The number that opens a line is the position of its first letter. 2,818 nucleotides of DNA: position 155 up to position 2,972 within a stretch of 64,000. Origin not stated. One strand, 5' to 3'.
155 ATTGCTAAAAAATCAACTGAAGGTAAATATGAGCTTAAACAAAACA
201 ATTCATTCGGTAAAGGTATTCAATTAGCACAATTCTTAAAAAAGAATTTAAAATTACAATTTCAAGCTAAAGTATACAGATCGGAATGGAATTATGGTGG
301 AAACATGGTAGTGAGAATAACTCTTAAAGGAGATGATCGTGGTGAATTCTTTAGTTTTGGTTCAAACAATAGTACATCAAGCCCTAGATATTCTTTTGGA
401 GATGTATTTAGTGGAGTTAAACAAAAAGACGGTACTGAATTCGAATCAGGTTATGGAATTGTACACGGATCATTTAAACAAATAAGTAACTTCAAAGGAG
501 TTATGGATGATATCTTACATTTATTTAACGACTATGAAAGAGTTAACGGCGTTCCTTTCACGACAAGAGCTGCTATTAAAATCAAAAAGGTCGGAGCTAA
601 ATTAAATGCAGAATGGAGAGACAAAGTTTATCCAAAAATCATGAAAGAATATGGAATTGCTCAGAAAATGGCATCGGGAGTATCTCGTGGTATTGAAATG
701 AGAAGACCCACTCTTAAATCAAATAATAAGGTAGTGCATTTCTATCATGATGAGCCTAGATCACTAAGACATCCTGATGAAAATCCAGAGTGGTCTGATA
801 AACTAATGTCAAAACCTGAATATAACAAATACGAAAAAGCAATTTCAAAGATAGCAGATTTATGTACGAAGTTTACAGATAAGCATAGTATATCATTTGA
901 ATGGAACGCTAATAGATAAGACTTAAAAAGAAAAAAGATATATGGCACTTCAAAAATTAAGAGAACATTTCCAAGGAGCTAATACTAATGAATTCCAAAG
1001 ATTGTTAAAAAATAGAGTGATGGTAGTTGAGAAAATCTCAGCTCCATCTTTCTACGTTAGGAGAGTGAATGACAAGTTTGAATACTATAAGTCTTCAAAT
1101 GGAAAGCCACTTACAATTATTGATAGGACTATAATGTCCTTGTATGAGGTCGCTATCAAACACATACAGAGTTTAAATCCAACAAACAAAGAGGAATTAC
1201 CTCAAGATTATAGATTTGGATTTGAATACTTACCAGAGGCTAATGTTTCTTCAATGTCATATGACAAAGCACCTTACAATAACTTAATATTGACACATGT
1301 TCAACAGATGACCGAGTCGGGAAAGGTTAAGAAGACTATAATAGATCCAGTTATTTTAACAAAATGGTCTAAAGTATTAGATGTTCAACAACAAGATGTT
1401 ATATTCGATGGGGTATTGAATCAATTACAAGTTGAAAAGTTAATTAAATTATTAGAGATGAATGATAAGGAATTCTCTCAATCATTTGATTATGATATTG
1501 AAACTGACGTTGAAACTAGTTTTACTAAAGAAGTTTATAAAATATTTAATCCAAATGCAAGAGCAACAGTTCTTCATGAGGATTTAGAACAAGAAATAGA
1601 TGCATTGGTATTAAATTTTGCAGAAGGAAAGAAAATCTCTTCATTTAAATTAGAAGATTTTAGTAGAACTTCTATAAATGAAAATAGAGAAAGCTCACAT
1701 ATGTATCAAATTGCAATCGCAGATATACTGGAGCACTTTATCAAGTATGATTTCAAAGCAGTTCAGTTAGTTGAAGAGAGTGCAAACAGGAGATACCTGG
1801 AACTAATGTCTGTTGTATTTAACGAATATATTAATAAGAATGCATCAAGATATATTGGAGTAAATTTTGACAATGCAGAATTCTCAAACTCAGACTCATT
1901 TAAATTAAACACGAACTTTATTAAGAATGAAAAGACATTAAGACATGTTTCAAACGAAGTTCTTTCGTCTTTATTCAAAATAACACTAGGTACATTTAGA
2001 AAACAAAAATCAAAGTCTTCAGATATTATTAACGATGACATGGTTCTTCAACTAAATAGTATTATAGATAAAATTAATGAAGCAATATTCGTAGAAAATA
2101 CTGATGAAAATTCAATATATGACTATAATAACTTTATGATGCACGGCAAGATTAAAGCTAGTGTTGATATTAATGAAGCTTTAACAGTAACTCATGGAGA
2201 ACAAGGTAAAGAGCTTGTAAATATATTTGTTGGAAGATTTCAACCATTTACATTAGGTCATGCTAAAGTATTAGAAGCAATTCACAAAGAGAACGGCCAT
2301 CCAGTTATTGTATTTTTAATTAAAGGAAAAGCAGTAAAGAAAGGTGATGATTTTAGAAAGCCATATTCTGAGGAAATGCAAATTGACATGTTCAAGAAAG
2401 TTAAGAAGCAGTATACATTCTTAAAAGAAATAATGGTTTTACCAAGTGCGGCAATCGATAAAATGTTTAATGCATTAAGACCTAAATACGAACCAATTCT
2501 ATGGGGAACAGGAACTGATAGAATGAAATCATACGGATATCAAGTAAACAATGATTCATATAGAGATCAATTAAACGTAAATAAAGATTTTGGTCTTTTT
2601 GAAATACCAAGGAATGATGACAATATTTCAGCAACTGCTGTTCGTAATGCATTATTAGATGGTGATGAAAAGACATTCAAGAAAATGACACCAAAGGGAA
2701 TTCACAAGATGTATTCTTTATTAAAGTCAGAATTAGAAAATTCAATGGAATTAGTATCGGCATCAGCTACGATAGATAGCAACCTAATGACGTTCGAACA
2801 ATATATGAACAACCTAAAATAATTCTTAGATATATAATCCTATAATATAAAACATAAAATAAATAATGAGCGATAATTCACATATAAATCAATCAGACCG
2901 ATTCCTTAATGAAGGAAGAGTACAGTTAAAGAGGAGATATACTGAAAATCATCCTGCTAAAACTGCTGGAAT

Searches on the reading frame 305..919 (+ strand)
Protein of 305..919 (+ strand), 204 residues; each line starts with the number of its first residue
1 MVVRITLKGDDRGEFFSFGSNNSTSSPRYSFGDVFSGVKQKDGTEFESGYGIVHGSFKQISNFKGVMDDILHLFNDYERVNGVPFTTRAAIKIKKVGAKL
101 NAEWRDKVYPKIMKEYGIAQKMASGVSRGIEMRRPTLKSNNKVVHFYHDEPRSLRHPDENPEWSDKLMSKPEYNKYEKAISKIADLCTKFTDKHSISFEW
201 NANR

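Call 12: search_protein_families(library=pfam, proteins=[window:305-916:+], max_evalue=0.001)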
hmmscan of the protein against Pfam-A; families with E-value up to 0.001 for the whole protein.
window:305-916:+ (204 aa): 0 families

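Call 22: search_protein_families(library=phrogs, proteins=[window:305-916:+], max_evalue=0.001)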
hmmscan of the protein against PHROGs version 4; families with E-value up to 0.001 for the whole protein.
window:305-916:+ (204 aa): 0 families

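Call 31: find_encoding_contigs(protein=window:305-919:+, flank=10000, max_places=2)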
Protein window:305-919:+ (204 aa): no gene with exactly this product is on record in the collection.

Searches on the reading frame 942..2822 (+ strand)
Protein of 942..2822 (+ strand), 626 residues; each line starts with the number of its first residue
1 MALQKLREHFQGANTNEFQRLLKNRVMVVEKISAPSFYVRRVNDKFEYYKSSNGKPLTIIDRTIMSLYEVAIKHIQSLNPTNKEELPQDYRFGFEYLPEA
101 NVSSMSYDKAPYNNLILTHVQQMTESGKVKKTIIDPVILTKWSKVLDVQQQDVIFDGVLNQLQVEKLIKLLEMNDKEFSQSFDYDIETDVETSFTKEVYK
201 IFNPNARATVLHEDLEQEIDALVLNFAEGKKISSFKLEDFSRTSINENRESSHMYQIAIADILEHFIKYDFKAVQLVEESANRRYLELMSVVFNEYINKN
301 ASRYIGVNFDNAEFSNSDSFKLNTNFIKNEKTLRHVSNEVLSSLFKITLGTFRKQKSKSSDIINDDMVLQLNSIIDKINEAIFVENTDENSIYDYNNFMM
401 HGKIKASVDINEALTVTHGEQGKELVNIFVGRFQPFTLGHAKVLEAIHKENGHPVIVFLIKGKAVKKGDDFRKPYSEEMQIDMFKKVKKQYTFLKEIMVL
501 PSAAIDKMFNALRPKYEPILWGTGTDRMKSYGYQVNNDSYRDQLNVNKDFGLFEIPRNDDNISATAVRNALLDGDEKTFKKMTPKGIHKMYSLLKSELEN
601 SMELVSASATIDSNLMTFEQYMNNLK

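Call 12: search_protein_families(library=pfam, proteins=[window:942-2819:+], max_evalue=0.001)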
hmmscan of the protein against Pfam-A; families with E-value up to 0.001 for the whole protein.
window:942-2819:+ (626 aa): 2 families
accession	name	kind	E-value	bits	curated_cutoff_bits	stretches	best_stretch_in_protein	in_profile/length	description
PF01467.32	CTP_transf_like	-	1.8e-08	35.1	21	1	428-531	1-94/133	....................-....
PF08218.17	Citrate_ly_lig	-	0.00043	20.4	20.9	0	550-587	138-178/182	Citrate lyase ligase C-terminal domain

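Call 22: search_protein_families(library=phrogs, proteins=[window:942-2819:+], max_evalue=0.001)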
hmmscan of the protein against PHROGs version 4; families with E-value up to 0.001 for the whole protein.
window:942-2819:+ (626 aa): 2 families
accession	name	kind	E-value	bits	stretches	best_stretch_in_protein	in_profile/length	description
phrog_3041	-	other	1.8e-15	57.4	1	392-609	25-238/678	cytidyltransferase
phrog_395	-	other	3.1e-09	38.1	1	418-605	5-201/373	cytidyltransferase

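Call 47: find_encoding_contigs(protein=window:942-2822:+, flank=10000, max_places=3)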
Protein window:942-2822:+ (626 aa): 20 contigs read that carry it; 3 places shown.
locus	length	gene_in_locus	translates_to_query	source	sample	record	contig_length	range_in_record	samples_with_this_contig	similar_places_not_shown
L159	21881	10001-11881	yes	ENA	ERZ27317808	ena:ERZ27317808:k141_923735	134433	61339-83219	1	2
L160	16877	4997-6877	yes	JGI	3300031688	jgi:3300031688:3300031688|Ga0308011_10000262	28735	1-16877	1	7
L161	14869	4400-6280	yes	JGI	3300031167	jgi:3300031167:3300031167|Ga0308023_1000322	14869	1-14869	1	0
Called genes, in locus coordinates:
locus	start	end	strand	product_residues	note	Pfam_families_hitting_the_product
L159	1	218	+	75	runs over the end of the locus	-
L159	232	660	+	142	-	-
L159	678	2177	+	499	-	PF21241:UvsW_N (faint), PF04851:ResIII, PF00270:DEAD, PF00176:SNF2-rel_dom (weak), PF18766:SWI2_SNF2 (weak), PF13307:Helicase_C_2 (faint), PF00271:Helicase_C (weak)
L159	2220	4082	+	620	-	-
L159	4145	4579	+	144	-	-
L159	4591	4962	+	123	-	-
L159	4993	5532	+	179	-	-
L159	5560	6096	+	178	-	-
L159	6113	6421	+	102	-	-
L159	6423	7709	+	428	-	-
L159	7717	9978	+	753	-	-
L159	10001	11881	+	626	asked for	PF01467:CTP_transf_like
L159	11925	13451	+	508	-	-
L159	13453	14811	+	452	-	-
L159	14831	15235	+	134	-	-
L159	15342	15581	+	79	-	-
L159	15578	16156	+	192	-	PF01467:CTP_transf_like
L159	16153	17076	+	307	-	PF01073:3Beta_HSD, PF01370:Epimerase, PF02719:Polysacc_synt_2, PF04321:RmlD_sub_bind (weak), PF16363:GDP_Man_Dehyd, PF07993:NAD_binding_4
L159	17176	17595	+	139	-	-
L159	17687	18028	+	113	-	PF18847:LPD29 (weak)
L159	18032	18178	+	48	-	-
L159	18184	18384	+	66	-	-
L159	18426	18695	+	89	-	PF19905:DUF6378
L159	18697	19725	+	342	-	PF09198:T4-Gluco-transf (weak)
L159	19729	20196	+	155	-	-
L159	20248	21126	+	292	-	PF07453:NUMOD1 (faint)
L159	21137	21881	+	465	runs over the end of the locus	PF03104:DNA_pol_B_exo1, PF00136:DNA_pol_B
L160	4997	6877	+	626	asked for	PF01467:CTP_transf_like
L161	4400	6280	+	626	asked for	PF01467:CTP_transf_like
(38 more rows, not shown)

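Call 48: search_protein_families(library=ncbifam, proteins=[window:942-2819:+], max_evalue=0.001)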
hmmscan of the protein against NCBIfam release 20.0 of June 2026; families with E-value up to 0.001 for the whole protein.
window:942-2819:+ (626 aa): 5 families
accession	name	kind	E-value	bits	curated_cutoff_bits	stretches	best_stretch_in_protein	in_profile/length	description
TIGR00125.1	cyt_tran_rel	domain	1e-09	38.4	27.7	1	428-490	3-62/65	adenylyltransferase/cytidyltransferase family protein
NF003791.0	PRK05379.2-3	equivalog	7.3e-09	35.3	409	1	426-594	7-170/340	bifunctional nicotinamide-nucleotide adenylyltransferase/Nudix hydroxylase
NF002243.0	PRK01153.1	subfamily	3.2e-06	26.9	127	1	428-506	4-79/175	nicotinamide-nucleotide adenylyltransferase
TIGR01527.1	arch_NMN_Atrans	equivalog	4.3e-06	26.4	181.2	1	428-505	3-77/167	nicotinamide-nucleotide adenylyltransferase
NF003786.0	PRK05379.1-2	equivalog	7.6e-06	25.4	397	1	428-576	18-164/354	bifunctional nicotinamide-nucleotide adenylyltransferase/Nudix hydroxylase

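Call 49: find_related_loci(query=L159:678-2174:+, collection=viral_contigs, flank=10000)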
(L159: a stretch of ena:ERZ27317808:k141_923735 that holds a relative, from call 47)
Query L159:678-2174:+ (499 aa) in viral_contigs; peptide patterns used: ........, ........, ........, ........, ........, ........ (x = any residue, [..] = any of these).
376 stretches matched a pattern; 352 encode a relative of the query (tblastn E <= 1e-3); the best 80 are kept; 80 distinct loci.
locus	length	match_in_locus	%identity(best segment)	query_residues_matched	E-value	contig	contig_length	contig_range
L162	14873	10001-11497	100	1-499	0e+0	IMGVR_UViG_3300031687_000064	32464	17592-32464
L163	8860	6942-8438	96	1-499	0e+0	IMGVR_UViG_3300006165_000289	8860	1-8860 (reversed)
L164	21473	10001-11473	94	9-499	0e+0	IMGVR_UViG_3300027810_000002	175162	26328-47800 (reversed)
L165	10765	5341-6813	93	9-499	0e+0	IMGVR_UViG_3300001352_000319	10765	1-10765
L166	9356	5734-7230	89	1-499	0e+0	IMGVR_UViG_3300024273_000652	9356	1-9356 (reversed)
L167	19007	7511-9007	89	1-499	0e+0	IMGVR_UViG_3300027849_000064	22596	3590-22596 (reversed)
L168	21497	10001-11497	89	1-499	0e+0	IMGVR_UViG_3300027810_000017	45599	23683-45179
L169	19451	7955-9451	88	1-499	0e+0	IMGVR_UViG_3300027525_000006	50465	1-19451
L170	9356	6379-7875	88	1-499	0e+0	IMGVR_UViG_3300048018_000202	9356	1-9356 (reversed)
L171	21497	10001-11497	88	1-499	0e+0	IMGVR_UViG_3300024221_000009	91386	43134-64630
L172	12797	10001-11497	88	1-499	0e+0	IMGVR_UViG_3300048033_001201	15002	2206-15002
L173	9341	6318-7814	88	1-499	0e+0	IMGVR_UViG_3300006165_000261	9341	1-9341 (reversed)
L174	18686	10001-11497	88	1-499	0e+0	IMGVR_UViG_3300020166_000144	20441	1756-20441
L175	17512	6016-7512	87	1-499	0e+0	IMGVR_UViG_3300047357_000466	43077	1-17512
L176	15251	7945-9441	84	1-499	0e+0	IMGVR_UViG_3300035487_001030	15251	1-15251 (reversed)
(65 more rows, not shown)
